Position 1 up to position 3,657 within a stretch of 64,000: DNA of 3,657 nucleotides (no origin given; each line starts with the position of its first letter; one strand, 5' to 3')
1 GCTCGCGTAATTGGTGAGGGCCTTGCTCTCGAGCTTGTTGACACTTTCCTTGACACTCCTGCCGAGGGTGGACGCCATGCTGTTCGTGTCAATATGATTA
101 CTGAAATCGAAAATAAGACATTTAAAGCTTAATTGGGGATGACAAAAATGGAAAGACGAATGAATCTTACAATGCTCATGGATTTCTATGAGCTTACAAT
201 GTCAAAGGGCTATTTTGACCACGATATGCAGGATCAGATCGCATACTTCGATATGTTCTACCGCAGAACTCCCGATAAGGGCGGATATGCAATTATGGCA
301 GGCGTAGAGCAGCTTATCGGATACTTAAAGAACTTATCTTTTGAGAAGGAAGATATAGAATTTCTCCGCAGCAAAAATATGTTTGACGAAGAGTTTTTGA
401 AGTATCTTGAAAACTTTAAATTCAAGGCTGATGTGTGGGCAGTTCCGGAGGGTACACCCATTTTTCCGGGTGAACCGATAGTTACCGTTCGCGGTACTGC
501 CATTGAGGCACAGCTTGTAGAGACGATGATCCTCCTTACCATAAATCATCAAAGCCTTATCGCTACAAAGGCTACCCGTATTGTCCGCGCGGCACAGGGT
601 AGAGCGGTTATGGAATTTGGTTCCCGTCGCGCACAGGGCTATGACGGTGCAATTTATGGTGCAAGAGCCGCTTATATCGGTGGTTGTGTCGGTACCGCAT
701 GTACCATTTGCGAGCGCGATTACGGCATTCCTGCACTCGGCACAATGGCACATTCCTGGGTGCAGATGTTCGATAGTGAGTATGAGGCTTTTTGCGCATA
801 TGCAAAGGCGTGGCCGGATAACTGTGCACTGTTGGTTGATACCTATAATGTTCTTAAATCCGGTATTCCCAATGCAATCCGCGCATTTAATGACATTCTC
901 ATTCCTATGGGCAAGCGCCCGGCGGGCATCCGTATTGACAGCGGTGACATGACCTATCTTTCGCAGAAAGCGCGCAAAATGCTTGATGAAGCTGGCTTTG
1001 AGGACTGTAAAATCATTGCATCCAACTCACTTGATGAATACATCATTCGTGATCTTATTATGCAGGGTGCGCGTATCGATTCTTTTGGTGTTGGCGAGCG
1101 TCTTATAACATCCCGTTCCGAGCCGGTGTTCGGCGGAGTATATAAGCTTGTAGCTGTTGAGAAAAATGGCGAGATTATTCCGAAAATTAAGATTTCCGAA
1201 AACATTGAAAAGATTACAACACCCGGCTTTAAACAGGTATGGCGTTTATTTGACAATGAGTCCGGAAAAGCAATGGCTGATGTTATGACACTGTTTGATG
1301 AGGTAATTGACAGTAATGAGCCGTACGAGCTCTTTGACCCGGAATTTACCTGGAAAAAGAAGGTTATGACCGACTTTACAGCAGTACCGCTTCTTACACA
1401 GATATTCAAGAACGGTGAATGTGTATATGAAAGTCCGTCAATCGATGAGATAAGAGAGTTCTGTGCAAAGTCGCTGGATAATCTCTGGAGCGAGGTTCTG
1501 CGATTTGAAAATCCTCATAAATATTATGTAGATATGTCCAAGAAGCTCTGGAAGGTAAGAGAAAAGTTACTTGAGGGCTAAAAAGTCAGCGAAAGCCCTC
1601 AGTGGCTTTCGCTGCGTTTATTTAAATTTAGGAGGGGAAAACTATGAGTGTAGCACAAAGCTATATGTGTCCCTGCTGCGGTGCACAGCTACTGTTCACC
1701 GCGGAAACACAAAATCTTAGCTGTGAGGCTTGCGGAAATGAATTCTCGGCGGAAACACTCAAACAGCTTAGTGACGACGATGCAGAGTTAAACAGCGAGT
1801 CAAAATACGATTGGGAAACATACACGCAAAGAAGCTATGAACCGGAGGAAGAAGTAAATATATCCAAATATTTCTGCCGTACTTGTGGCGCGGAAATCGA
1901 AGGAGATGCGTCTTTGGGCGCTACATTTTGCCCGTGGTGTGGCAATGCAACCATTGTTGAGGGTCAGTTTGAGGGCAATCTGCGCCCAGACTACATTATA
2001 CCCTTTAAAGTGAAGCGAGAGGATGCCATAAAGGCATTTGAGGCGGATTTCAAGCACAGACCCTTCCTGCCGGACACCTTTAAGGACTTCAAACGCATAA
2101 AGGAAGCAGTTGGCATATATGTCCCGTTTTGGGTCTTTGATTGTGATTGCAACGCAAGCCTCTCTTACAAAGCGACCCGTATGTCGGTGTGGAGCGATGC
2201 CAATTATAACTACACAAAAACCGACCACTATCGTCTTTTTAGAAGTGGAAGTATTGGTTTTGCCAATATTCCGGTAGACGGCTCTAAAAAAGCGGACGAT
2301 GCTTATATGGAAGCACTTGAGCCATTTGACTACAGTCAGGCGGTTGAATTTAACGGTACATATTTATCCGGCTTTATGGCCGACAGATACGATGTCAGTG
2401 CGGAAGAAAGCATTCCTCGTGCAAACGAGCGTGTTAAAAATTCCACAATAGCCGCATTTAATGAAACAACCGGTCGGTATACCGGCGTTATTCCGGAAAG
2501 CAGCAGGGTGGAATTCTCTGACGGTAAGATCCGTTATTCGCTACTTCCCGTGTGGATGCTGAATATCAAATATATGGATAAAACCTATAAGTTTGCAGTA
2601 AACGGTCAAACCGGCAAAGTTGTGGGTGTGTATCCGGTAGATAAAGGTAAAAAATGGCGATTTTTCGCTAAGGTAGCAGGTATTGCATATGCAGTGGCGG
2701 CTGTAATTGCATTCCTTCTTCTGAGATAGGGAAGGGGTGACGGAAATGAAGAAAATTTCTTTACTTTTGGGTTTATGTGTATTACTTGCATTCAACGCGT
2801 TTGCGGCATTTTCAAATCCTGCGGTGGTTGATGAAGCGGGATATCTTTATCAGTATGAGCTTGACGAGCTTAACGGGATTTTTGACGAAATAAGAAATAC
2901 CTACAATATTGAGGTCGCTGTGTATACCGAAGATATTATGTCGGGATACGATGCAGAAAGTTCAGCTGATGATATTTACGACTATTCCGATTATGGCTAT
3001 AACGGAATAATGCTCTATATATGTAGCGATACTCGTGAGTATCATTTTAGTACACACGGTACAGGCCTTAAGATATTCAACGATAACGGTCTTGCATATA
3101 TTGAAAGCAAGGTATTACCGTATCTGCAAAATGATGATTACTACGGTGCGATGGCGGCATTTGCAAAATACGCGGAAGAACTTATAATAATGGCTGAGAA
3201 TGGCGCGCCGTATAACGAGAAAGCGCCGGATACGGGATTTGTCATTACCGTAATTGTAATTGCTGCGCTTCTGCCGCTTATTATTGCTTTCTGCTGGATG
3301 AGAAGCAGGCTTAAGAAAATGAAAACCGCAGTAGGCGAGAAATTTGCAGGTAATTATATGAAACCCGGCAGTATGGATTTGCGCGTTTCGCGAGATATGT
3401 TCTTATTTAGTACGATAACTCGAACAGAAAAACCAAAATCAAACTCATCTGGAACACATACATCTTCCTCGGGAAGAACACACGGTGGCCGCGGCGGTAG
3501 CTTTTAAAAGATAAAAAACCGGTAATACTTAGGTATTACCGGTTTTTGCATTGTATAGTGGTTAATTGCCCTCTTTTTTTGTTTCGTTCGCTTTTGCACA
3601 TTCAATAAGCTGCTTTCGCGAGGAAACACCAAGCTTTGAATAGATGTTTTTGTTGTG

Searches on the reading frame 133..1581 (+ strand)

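Call 78: search_protein_families(library=pfam, proteins=[window:133-1581:+], max_evalue=0.001)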
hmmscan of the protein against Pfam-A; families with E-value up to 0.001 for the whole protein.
window:133-1581:+ (482 aa): 4 families
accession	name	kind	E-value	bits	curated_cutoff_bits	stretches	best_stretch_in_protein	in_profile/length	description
PF17956.6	NAPRTase_C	-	6.1e-40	136.6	23.3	1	367-475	2-110/111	Nicotinate phosphoribosyltransferase C-terminal domain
PF17767.7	NAPRTase_N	-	8.7e-38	129.9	32.6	1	14-138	1-125/125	Nicotinate phosphoribosyltransferase (NAPRTase) N-terminal domain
PF04095.22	NAPRTase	-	1.4e-07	32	20.8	1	159-360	3-219/239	Nicotinate phosphoribosyltransferase (NAPRTase) family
PF02749.22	QRPTase_N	-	2.2e-06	28.2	27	1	87-141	31-82/82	Quinolinate phosphoribosyl transferase, N-terminal domain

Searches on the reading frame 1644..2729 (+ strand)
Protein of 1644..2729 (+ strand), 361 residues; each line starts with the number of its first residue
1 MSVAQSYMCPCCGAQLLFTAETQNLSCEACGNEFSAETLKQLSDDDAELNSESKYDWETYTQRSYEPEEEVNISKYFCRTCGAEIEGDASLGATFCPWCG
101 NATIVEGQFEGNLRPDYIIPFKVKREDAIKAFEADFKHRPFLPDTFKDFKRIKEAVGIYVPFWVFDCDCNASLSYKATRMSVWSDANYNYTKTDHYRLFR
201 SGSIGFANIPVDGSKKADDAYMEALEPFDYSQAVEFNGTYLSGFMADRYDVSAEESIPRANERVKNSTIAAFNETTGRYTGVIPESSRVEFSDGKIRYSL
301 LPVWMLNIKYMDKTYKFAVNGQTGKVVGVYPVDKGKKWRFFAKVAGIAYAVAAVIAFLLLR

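Call 54: search_protein_families(library=pfam, proteins=[window:1644-2729:+], max_evalue=0.01)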
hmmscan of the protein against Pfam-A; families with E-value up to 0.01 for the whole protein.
window:1644-2729:+ (361 aa): 6 families
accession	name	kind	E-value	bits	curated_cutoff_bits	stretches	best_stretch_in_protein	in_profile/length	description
PF08271.17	Zn_Ribbon_TF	-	1.9e-06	27.8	29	1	7-32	1-27/43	TFIIB zinc-binding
PF12773.13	DZR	-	0.00016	22.2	27.3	0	71-109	8-40/45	Double zinc ribbon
PF09723.15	Zn_ribbon_8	-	0.0016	18.9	34.4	0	76-101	6-34/41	Zinc ribbon domain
PF22747.2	Zn_ribbon_DUF2089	-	0.0028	18.1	27.6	0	69-88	6-25/32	DUF2089 zinc ribbon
PF01155.25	HypA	-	0.0044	17.5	28.9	0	75-104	70-99/112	Hydrogenase/urease nickel incorporation, metallochaperone, hypA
PF24463.1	DUF7577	-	0.0065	16.5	28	1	78-101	5-24/27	Domain of unknown function (DUF7577)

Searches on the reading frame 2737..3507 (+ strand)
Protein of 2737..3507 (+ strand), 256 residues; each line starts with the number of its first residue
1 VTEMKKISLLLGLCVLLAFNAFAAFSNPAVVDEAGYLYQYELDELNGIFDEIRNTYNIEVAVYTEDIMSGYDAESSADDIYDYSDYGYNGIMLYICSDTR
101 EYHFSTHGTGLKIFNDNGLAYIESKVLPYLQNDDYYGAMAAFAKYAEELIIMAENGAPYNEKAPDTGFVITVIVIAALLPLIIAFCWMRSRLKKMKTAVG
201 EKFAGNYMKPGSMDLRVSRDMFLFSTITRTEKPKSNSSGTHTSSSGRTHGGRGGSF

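Call 54: search_protein_families(library=pfam, proteins=[window:2737-3507:+], max_evalue=0.01)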
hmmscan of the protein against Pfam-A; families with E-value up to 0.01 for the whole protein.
window:2737-3507:+ (256 aa): 1 family
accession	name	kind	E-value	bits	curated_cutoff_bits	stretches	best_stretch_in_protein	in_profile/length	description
PF04536.20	TPM_phosphatase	-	3.8e-21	75.8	22.1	1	30-146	1-122/125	TPM domain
